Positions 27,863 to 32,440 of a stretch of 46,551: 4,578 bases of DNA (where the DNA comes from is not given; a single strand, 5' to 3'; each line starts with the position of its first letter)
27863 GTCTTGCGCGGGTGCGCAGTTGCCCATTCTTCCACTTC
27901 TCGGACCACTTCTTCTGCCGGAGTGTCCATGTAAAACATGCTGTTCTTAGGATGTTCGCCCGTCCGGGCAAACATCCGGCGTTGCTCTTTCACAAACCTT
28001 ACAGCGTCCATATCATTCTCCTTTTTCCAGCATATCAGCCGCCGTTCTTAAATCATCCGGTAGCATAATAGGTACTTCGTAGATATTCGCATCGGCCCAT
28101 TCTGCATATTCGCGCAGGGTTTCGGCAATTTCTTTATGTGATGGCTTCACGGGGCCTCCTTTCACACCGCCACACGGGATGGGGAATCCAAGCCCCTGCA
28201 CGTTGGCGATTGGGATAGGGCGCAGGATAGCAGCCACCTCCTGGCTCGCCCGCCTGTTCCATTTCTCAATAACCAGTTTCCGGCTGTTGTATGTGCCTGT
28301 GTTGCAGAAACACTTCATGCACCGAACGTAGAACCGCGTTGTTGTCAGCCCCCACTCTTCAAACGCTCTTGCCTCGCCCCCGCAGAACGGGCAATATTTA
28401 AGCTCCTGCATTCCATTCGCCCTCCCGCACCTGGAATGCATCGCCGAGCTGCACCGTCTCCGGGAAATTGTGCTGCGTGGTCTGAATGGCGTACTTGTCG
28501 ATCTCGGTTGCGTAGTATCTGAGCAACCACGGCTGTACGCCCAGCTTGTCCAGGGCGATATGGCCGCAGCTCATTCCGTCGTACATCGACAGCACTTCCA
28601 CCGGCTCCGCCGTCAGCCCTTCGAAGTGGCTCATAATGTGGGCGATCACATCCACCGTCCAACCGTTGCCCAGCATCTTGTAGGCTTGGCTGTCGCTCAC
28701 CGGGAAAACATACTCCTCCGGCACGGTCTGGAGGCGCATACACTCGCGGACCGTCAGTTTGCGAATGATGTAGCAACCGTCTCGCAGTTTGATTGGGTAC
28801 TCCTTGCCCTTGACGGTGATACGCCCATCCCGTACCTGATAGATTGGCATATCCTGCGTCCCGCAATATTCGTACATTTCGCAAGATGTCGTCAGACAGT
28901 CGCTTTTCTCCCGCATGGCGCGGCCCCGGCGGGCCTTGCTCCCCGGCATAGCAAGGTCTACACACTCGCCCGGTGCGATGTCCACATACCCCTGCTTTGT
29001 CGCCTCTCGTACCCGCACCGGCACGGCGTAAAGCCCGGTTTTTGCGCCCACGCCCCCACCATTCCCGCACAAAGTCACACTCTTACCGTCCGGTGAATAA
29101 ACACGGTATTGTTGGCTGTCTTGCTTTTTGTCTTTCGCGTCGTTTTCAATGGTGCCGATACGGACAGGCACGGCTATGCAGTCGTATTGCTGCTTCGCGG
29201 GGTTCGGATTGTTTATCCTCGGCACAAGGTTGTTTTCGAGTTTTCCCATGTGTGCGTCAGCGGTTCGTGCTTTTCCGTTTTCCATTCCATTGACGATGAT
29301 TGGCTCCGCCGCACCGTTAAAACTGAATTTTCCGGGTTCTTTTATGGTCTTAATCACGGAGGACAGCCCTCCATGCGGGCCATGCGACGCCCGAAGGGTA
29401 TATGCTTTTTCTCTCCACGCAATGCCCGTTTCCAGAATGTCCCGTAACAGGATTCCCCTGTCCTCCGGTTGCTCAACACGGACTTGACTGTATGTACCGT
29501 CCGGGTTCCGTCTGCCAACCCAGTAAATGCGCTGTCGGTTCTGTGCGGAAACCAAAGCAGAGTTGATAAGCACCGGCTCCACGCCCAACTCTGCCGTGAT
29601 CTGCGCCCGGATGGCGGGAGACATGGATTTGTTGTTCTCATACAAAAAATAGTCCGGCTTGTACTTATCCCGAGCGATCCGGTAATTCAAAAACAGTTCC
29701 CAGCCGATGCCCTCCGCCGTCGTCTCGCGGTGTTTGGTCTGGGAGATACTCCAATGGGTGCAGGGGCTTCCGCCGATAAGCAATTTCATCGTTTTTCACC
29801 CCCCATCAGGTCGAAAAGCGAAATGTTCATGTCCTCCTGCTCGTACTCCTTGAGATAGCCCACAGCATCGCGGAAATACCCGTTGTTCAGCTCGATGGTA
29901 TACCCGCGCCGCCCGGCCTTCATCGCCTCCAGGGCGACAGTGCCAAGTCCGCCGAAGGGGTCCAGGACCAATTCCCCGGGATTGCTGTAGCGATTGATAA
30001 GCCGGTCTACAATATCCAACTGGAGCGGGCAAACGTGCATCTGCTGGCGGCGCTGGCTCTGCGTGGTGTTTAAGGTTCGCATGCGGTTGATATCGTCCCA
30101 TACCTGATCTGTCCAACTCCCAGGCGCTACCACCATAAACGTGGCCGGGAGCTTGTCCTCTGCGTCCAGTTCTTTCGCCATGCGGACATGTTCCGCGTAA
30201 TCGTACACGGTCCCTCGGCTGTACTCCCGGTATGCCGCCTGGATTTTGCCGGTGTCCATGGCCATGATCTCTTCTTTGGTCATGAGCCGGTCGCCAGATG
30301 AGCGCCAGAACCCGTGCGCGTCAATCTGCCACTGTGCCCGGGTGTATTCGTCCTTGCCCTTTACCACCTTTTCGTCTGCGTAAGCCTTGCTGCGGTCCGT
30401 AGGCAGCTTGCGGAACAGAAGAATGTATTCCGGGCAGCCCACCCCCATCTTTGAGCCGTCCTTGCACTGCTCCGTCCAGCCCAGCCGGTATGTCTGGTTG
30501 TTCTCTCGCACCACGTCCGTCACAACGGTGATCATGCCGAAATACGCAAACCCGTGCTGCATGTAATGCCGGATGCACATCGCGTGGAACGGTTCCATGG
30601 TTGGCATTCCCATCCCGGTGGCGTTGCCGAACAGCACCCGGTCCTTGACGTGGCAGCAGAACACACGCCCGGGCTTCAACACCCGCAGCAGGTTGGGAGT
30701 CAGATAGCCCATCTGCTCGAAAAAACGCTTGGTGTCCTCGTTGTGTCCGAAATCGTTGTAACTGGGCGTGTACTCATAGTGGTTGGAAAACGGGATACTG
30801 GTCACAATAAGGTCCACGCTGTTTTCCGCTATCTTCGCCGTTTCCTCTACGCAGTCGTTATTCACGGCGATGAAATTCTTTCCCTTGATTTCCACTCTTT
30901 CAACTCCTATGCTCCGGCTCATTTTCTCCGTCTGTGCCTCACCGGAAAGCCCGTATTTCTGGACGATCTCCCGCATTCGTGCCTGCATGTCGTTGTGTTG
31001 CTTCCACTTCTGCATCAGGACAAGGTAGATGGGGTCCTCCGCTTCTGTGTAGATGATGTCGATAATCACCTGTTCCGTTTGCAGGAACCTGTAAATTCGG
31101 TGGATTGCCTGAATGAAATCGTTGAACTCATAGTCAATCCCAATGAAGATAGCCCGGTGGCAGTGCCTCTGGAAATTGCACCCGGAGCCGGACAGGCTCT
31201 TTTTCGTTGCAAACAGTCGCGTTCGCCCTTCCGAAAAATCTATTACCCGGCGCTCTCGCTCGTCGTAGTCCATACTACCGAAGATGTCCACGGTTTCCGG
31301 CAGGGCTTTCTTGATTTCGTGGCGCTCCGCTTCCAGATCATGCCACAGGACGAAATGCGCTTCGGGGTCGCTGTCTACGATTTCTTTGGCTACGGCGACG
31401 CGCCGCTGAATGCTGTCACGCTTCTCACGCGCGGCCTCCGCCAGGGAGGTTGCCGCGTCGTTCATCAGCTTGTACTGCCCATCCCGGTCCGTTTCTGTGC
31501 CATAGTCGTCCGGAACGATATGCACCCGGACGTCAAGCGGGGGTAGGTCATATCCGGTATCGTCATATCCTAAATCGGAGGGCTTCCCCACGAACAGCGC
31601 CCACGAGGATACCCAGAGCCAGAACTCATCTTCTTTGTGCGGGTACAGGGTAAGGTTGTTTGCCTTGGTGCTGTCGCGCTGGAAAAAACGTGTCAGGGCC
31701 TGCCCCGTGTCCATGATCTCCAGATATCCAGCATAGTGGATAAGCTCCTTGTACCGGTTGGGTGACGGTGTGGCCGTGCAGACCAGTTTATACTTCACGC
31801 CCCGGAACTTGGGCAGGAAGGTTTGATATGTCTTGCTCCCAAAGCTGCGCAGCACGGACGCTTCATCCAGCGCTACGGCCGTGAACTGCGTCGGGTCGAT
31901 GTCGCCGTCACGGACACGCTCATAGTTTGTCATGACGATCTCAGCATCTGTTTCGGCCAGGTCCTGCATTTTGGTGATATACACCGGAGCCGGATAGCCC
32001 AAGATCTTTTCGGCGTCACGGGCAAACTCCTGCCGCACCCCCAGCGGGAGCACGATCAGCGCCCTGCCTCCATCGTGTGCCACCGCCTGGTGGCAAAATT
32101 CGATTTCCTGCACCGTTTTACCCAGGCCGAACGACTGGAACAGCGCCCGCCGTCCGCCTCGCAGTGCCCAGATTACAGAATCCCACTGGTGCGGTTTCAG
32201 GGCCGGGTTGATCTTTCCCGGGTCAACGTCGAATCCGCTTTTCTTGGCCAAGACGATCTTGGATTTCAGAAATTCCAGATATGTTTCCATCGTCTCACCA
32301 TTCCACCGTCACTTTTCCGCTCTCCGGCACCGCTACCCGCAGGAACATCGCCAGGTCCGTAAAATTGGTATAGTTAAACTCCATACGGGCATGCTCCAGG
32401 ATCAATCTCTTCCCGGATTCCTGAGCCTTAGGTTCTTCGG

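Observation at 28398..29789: C5 cytosine methyltransferase with circularly permuted motif order (IV-X first, I-III last)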

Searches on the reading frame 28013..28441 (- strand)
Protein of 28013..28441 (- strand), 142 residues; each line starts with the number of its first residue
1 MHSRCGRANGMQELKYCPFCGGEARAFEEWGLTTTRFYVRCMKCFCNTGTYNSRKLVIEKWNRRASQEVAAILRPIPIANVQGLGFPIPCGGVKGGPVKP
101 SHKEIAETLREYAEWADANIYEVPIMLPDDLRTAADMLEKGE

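Call 3: search_protein_families(library=pfam, proteins=[window:28013-28441:-], max_evalue=0.01)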
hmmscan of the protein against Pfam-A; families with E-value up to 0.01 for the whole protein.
window:28013-28441:- (142 aa): 1 family
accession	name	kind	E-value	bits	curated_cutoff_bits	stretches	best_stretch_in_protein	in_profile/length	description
PF14354.12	Lar_restr_allev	-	2.8e-11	43.9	28.6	1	12-65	1-58/58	Restriction alleviation protein Lar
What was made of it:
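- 28013..28441 (-): Downstream neighbour: Lar-like restriction-alleviation protein (likely start at 28411). Pfam PF14354 E = 2.8e-11 (call 3).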

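Call 33: search_protein_families(library=phrogs, proteins=[window:28016-28441:-], max_evalue=0.00001)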
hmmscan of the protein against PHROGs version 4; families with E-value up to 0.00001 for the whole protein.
window:28016-28441:- (142 aa): 1 family
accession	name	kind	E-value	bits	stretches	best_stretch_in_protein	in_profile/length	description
phrog_599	-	moron, auxiliary metabolic gene and host takeover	2.4e-13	51.8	1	10-69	70-131/262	Lar-like restriction alleviation protein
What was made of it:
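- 28013..28441 (-): PHROG 599 Lar-like (call 33).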

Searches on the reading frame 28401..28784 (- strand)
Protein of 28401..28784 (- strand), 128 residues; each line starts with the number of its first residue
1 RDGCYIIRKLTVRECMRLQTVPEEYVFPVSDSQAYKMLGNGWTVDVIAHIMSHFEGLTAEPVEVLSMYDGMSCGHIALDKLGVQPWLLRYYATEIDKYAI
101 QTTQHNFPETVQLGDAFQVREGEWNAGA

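Call 58: search_solved_structures(query=window:28401-28784:-, max_evalue=0.01, show_alignments=4)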
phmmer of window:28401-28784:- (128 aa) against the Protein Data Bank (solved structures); distinct sequences matched with E-value up to 0.01: 53.
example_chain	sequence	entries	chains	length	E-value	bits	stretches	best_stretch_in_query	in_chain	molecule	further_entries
2z6u_A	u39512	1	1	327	3.7e-07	33.5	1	7-52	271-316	Modification methylase HhaI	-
2z6a_A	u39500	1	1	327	3.8e-07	33.5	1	7-52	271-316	Modification methylase HhaI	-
2z6q_A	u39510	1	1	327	3.8e-07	33.5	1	7-52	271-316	Modification methylase HhaI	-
2uyc_A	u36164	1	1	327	3.8e-07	33.5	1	7-52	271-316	MODIFICATION METHYLASE HHAI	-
10mh_A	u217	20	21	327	3.8e-07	33.4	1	7-52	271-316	PROTEIN (CYTOSINE-SPECIFIC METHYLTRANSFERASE HHAI) | HaeIII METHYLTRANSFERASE | Modification methylase HhaI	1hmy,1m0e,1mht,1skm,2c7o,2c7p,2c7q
1svu_A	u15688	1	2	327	3.8e-07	33.4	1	7-52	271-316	Modification methylase HhaI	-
1fjx_A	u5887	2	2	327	3.8e-07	33.4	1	7-52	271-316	HHAI DNA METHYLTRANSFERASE | MODIFICATION METHYLASE HHAI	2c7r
2uz4_A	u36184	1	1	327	3.8e-07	33.4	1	7-52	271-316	MODIFICATION METHYLASE HHAI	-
2zcj_A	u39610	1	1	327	3.8e-07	33.4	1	7-52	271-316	Modification methylase HhaI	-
2uyh_A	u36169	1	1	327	3.9e-07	33.4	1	7-52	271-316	MODIFICATION METHYLASE HHAI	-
2i9k_A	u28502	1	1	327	4e-07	33.4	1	7-52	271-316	Modification methylase HhaI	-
8tci_A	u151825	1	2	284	2.1e-05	27.8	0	60-105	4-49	DNA (cytosine-5)-methyltransferase 3C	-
4onj_A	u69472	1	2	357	3e-05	27.3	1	29-84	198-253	DNA methyltransferase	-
4onq_A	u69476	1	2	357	3.2e-05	27.2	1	29-84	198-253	DNA methyltransferase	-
3ubt_Y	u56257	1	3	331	5.2e-05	26.5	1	5-50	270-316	Modification methylase HaeIII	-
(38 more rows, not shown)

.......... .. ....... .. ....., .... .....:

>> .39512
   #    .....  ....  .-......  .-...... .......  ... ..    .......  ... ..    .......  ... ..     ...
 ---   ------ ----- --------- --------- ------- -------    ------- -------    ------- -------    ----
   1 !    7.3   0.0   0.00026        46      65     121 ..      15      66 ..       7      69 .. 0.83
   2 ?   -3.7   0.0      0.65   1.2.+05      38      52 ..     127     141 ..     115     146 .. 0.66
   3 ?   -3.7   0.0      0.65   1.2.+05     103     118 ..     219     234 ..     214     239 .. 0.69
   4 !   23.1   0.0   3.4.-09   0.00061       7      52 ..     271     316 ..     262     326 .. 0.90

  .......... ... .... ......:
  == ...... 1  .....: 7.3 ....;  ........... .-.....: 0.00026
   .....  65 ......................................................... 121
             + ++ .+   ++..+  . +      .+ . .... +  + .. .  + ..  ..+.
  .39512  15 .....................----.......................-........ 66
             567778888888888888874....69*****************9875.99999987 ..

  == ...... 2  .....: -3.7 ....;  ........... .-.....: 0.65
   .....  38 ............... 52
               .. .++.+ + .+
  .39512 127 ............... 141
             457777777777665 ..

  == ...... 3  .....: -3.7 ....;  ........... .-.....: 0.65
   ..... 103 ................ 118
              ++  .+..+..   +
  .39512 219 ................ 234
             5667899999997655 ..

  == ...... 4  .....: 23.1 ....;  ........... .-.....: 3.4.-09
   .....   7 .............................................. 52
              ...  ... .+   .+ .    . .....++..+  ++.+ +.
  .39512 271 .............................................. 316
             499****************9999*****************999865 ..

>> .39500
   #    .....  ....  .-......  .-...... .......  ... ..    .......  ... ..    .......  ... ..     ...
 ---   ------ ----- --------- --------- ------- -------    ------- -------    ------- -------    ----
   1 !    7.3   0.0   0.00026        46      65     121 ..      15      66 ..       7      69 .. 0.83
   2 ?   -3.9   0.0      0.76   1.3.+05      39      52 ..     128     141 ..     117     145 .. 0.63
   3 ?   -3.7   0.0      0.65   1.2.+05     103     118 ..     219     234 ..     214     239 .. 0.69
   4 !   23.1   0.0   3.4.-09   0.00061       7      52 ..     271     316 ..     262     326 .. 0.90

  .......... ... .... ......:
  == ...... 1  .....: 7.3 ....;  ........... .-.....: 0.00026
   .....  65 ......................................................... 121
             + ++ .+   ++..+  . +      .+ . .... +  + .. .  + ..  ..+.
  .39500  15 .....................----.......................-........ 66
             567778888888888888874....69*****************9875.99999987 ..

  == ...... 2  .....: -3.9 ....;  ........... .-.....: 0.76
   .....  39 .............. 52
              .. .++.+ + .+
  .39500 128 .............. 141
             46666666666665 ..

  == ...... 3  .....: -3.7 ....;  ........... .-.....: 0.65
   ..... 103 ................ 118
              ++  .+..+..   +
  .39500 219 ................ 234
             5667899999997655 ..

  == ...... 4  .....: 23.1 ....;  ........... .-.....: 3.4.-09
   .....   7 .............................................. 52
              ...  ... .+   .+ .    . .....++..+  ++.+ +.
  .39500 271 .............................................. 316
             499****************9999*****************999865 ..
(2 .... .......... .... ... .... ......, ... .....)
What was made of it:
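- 28719..28766 (-): Motif IX, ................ (aa 342-357). Aligns to M.HhaI 271-286 (call 58).
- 28434..28457 (-): Motif III, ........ (aa 445-452), with Asp450. It aligns with M.HhaI GD(60)ITQV (call 58).
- On DNA cytosine-5 methyltransferases (Pfam PF00145, Dcm superfamily): aa 342-387 aligned to M.HhaI 271-316 (call 58).
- Checked: M.HhaI aligns query 400-456 to its residues 15-66 and query 342-387 to 271-316 (call 58).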

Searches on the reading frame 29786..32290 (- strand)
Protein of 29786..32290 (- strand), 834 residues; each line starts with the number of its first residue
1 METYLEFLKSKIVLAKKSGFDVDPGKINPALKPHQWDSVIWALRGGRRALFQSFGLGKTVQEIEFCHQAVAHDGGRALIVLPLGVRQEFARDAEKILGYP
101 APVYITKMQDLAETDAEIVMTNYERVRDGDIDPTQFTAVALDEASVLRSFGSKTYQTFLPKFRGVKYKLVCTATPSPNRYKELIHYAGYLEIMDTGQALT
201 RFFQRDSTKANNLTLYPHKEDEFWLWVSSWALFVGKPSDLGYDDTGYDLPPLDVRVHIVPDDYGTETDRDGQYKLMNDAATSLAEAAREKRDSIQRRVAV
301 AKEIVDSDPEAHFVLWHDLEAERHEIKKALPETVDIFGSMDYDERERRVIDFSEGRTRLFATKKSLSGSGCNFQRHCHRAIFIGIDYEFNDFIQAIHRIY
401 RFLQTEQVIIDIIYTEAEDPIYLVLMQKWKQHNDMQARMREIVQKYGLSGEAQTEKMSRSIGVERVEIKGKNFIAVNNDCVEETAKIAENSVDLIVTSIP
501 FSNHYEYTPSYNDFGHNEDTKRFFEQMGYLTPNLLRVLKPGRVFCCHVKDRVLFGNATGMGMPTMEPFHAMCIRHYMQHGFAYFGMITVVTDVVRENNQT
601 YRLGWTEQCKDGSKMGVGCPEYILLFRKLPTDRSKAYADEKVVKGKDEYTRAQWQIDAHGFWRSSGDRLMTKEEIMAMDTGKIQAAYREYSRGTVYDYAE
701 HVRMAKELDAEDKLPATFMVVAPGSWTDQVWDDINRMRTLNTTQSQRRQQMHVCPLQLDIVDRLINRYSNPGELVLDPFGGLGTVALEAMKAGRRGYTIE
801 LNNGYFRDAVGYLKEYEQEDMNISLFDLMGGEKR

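Call 3: search_protein_families(library=pfam, proteins=[window:29786-32290:-], max_evalue=0.01)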
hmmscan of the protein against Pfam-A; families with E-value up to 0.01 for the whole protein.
window:29786-32290:- (834 aa): 4 families
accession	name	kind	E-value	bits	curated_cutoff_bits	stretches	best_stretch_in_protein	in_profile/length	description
PF01555.25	N6_N4_Mtase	-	2.3e-20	73.9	26.7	1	492-809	1-219/221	DNA methylase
PF00176.29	SNF2-rel_dom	-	3.5e-06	26.8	24.9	1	50-185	22-173/290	SNF2-related domain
PF00271.37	Helicase_C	-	0.0038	17.9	23.5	1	333-402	42-109/110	Helicase conserved C-terminal domain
PF01170.24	UPF0020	-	0.0084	16.3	22.3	0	770-816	27-68/197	RMKL-like, methyltransferase domain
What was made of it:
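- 29786..32290 (-): Upstream neighbour: 834-aa fusion of an SNF2-type helicase with an N6/N4 DNA methylase, overlapping the permuted gene's start by ATGA. Pfam SNF2-rel_dom, Helicase_C and N6_N4_Mtase (call 3).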

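Call 32: search_protein_families(library=ncbifam, proteins=[window:29789-32290:-], max_evalue=0.001)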
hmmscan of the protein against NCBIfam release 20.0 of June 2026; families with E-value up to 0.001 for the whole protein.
window:29789-32290:- (834 aa): 6 families
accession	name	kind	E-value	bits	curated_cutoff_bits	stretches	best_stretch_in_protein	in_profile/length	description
NF008572.0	PRK11524.1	equivalog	7.7e-10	38.4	292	1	759-811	202-254/294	adenine-specific DNA-methyltransferase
NF010253.0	PRK13699.1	subfamily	1.2e-08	34.9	244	1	759-811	151-203/226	DNA methyltransferase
NF050803.1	DnaMtaseCcrMCaul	equivalog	1.1e-06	27.9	830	1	758-818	192-252/350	adenine-specific DNA-methyltransferase CcrM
NF058637.1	helic_SCO1167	equivalog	2.3e-06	26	1200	0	24-183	463-630/932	SCO1167/SCO6262 family helicase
NF053675.1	pilus_reg_Snf2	equivalog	0.00056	18.1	1100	0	49-183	607-744/1029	pilus expression-regulating Snf2 family helicase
NF038317.1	DISARM_DrmD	equivalog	0.0007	18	610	0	332-418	535-626/1021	DISARM system SNF2-like helicase DrmD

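Call 33: search_protein_families(library=phrogs, proteins=[window:29789-32290:-], max_evalue=0.00001)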
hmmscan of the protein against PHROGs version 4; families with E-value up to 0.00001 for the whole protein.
window:29789-32290:- (834 aa): 10 families
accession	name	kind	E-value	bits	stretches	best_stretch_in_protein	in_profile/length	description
phrog_16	-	DNA, RNA and nucleotide metabolism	7.8e-123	412.6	1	23-829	261-925/986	DNA helicase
phrog_62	-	DNA, RNA and nucleotide metabolism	4.5e-40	138.1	1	25-516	691-1201/1881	DNA helicase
phrog_67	-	other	1.2e-32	114.9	1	464-818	115-348/743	DNA methyltransferase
phrog_31240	-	unknown function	1.4e-12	48.7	1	2-55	2-54/89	-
phrog_3008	-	other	1.7e-11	44.9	1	742-818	140-216/244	DNA methyltransferase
phrog_498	-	other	9.9e-11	41.8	1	735-814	348-421/633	DNA methyltransferase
phrog_18293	-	other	1.3e-08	35.9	1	747-815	41-109/119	methyltransferase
phrog_18146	-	other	1.4e-08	35.1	0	757-803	54-101/452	DNA methyltransferase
phrog_6025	-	other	2.9e-08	34.6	1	470-568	9-87/192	DNA methyltransferase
phrog_6952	-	other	6.1e-07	30.5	1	749-816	111-178/181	DNA methyltransferase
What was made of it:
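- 29786..32290 (-): PHROG 16 DNA helicase, E = 7.8e-123 (call 33).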
